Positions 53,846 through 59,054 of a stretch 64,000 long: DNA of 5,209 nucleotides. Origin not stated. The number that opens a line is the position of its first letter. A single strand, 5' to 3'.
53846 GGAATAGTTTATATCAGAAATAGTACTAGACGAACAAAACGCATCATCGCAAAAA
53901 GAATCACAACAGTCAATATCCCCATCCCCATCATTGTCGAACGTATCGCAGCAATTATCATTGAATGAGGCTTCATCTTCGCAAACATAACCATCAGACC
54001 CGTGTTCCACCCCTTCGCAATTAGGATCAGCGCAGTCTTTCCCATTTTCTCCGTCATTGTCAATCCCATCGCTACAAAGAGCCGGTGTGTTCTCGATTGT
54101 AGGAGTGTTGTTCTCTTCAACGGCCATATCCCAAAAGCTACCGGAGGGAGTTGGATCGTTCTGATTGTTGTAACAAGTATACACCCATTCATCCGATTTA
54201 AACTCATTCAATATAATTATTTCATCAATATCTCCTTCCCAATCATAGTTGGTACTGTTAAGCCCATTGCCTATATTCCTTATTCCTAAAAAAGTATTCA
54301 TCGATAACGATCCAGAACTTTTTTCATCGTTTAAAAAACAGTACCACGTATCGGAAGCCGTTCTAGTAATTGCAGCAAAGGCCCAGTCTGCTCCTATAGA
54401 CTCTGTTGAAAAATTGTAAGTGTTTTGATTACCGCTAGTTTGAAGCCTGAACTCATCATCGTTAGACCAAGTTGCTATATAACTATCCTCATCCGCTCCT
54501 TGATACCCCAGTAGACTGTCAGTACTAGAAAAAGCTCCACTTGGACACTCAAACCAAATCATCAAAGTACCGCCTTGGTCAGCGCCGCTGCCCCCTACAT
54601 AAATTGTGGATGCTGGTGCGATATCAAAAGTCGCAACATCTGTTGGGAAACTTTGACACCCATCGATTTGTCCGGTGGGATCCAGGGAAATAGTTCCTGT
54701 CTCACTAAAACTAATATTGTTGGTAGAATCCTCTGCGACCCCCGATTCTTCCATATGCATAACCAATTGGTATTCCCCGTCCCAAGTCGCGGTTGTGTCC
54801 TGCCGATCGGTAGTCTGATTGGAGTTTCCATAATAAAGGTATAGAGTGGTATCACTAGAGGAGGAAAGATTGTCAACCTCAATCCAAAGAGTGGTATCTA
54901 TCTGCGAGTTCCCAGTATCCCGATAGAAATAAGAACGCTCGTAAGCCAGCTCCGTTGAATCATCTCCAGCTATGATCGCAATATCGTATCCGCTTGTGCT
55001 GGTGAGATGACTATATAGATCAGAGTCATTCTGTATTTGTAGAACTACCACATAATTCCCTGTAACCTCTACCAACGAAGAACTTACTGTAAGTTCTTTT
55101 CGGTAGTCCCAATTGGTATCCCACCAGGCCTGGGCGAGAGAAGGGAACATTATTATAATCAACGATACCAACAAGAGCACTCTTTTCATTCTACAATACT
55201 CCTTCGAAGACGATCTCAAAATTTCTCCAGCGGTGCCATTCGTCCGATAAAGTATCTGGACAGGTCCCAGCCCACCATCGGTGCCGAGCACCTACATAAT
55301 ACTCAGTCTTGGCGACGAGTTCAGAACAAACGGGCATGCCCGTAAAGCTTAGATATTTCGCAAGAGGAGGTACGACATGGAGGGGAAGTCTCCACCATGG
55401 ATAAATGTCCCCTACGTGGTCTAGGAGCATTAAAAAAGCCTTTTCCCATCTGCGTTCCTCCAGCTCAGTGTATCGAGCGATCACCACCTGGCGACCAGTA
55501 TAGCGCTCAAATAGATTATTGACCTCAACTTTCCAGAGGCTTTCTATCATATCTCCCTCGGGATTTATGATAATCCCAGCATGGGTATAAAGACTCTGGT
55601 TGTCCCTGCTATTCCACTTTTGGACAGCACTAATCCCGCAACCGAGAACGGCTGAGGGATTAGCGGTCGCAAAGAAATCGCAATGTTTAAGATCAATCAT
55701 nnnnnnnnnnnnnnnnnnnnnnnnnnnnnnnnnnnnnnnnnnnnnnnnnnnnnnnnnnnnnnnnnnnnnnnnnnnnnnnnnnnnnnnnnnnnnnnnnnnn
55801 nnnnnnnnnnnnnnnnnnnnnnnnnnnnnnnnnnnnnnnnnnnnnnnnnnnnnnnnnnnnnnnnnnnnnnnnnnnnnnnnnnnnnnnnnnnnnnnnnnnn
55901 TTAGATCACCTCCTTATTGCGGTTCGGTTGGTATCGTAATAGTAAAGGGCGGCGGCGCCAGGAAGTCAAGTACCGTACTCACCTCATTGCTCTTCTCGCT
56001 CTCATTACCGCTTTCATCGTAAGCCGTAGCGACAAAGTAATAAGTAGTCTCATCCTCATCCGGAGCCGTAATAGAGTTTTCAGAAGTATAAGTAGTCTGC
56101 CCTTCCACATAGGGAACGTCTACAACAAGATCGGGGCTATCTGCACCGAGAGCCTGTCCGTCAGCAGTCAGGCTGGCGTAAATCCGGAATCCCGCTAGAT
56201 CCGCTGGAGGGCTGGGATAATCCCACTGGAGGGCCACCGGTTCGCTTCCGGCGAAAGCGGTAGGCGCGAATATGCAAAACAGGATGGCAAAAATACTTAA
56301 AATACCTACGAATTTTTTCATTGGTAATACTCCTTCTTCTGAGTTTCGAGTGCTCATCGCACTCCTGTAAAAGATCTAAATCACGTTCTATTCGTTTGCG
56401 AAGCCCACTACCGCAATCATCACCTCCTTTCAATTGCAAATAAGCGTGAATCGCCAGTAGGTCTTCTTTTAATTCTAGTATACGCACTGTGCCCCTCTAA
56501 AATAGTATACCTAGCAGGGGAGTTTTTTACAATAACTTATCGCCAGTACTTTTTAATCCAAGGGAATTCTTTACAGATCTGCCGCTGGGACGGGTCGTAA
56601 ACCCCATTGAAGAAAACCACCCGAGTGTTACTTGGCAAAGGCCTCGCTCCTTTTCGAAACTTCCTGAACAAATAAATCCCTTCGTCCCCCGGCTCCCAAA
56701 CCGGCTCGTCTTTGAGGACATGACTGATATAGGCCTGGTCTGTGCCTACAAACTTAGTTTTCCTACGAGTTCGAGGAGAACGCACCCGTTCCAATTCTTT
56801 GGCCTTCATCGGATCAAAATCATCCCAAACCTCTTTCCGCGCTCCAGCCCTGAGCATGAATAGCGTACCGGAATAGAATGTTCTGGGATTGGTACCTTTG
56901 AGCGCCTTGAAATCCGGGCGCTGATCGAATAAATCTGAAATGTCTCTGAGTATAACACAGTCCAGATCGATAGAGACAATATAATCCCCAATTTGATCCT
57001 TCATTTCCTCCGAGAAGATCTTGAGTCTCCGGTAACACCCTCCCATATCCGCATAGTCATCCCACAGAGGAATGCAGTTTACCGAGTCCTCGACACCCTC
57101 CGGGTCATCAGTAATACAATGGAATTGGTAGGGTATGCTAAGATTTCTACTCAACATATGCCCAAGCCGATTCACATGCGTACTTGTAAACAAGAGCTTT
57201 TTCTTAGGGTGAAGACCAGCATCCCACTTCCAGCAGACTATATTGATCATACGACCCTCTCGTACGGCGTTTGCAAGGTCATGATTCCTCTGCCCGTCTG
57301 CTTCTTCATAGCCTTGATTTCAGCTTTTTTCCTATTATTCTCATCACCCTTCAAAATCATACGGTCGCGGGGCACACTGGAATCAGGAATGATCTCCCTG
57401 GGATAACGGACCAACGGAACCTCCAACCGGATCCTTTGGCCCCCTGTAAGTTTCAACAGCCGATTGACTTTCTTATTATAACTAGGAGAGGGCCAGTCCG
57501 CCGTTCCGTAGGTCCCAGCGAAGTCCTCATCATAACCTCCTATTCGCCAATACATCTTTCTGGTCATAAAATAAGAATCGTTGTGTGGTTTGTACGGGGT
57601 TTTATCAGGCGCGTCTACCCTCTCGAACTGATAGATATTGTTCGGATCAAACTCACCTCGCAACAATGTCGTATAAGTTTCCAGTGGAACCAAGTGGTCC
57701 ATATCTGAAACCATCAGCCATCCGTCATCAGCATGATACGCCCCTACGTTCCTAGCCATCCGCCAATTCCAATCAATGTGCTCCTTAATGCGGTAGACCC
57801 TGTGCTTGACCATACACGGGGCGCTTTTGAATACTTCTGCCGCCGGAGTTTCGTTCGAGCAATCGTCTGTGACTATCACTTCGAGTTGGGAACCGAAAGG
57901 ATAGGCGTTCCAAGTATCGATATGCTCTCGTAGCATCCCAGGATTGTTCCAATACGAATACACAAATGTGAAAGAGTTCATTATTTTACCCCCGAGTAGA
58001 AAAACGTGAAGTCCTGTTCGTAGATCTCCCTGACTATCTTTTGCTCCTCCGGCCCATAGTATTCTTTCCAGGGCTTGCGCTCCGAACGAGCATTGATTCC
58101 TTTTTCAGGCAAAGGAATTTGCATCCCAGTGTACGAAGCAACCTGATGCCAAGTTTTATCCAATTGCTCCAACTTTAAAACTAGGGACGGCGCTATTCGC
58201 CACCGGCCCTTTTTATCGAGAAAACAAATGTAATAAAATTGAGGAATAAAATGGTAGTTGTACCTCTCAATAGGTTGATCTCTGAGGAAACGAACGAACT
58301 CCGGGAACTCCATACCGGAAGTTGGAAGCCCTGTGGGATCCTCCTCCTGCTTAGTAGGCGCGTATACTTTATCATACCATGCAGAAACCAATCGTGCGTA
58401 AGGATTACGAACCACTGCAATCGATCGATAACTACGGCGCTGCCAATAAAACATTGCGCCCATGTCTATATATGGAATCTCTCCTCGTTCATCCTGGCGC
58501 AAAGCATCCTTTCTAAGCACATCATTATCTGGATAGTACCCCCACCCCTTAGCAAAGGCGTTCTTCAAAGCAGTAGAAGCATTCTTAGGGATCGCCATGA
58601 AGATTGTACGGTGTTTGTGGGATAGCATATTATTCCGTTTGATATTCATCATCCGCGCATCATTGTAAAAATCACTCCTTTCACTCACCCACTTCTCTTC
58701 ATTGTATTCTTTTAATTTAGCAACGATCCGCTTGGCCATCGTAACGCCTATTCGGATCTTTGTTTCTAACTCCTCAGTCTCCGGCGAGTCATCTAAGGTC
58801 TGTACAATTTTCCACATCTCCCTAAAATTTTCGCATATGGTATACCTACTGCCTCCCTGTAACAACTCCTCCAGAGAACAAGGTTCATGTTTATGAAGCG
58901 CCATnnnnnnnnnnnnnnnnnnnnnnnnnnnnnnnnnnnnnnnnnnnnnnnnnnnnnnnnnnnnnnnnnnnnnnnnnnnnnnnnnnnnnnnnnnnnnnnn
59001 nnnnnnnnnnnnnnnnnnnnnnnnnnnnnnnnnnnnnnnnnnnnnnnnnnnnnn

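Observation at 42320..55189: Two tandem giant paralogous secreted multidomain proteins (2104 and ~2183 aa) in a phage late region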

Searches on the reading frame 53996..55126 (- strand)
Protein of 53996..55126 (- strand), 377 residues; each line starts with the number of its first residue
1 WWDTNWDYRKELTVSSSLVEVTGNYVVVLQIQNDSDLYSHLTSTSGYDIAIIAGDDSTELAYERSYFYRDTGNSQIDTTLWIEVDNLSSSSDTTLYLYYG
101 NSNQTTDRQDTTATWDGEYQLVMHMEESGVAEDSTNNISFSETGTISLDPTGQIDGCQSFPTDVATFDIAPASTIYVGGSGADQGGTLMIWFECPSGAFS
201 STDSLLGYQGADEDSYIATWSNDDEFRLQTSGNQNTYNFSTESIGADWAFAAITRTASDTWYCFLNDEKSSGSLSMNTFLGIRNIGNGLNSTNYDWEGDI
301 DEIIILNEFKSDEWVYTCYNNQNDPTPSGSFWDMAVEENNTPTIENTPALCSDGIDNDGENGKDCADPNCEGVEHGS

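Call 69: search_protein_families(library=pfam, proteins=[window:53996-55126:-], max_evalue=1)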
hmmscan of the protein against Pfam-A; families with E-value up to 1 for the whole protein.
window:53996-55126:- (377 aa): 1 family
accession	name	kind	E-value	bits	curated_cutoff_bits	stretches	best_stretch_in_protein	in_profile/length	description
PF10102.14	DUF2341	-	3.3e-06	27.9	23.4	1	47-114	3-64/84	Domain of unknown function (DUF2341)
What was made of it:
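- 54095..55126 (-): gpB DUF2341 + LamG-like module, residues 22-365. DUF2341 scores 27.9 bits, above the cut-off (call 69).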

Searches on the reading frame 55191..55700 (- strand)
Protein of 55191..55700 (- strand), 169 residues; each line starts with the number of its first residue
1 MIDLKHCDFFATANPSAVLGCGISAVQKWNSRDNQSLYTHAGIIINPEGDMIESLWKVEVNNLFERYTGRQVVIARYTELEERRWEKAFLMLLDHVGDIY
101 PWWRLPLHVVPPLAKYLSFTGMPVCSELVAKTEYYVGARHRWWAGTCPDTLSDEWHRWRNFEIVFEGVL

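Call 8: search_protein_families(library=pfam, proteins=[window:55191-55700:-], max_evalue=0.01)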
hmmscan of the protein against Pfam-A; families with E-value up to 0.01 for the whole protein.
window:55191-55700:- (169 aa): 0 families

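Call 11: search_protein_families(library=phrogs, proteins=[window:55191-55700:-], max_evalue=0.01)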
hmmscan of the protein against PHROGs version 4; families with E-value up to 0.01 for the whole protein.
window:55191-55700:- (169 aa): 0 families

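Call 69: search_protein_families(library=pfam, proteins=[window:55191-55700:-], max_evalue=1)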
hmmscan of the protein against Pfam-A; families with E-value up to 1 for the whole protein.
window:55191-55700:- (169 aa): 1 family
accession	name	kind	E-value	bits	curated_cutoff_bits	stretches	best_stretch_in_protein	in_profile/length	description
PF11102.13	YjbF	-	0.17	12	25.9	1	24-46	48-71/189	Group 4 capsule polysaccharide lipoprotein gfcB, YjbF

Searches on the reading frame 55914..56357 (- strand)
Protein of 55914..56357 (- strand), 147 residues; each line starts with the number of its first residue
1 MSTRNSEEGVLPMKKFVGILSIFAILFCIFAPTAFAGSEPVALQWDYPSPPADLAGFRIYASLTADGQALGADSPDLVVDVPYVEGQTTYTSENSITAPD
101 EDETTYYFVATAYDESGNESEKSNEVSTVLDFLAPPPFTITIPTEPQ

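Call 8: search_protein_families(library=pfam, proteins=[window:55914-56357:-], max_evalue=0.01)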
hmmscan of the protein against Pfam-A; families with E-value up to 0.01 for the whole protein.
window:55914-56357:- (147 aa): 0 families

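Call 11: search_protein_families(library=phrogs, proteins=[window:55914-56357:-], max_evalue=0.01)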
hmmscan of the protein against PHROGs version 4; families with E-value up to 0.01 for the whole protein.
window:55914-56357:- (147 aa): 1 family
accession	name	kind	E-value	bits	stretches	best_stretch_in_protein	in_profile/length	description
phrog_31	-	tail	9.2e-05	21.3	1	41-128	984-1060/1565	central tail fiber J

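Call 69: search_protein_families(library=pfam, proteins=[window:55914-56321:-], max_evalue=1)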
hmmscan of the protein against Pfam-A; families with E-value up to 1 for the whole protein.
window:55914-56321:- (135 aa): 2 families
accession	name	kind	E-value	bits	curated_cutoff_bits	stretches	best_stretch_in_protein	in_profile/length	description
PF15418.12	DUF4625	-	0.054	14.2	27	1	72-115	85-129/131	Domain of unknown function (DUF4625)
PF16389.11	DUF4998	-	0.12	12.4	29.1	1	21-116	27-108/199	Domain of unknown function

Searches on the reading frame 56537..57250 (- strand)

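Call 8: search_protein_families(library=pfam, proteins=[window:56537-57250:-], max_evalue=0.01)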
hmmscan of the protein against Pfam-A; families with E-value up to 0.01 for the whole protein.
window:56537-57250:- (237 aa): 0 families

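Call 11: search_protein_families(library=phrogs, proteins=[window:56537-57250:-], max_evalue=0.01)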
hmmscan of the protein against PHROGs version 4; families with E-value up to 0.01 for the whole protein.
window:56537-57250:- (237 aa): 1 family
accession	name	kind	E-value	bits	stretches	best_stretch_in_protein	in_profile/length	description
phrog_1962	-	moron, auxiliary metabolic gene and host takeover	3.3e-14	54.1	1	21-237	13-223/230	glycosyltransferase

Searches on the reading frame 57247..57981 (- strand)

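Call 8: search_protein_families(library=pfam, proteins=[window:57247-57981:-], max_evalue=0.01)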
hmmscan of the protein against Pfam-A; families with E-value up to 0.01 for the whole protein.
window:57247-57981:- (244 aa): 2 families
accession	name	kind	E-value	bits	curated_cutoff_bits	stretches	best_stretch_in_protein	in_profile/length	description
PF00535.33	Glycos_transf_2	-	5.2e-07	30.2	23.3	1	11-146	7-138/168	Glycosyl transferase family 2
PF10111.15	Glyco_tranf_2_2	-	1.1e-06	28.8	27.3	0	29-106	26-102/276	Glycosyltransferase like family 2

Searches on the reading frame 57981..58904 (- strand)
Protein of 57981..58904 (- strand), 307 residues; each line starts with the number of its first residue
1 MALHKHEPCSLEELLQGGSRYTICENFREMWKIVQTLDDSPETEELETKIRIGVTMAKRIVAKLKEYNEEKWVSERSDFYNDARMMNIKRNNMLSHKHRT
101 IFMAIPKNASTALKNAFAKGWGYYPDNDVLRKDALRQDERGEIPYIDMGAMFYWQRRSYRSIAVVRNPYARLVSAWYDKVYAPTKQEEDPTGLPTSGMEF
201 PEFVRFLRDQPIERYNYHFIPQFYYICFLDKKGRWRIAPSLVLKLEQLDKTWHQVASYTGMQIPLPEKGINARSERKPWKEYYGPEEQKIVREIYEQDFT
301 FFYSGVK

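Call 8: search_protein_families(library=pfam, proteins=[window:57981-58904:-], max_evalue=0.01)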
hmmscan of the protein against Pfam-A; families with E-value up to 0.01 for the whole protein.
window:57981-58904:- (307 aa): 1 family
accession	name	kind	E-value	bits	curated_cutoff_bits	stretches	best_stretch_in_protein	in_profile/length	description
PF03567.20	Sulfotransfer_2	-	7.5e-21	75.8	22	1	93-303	4-251/252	Sulfotransferase family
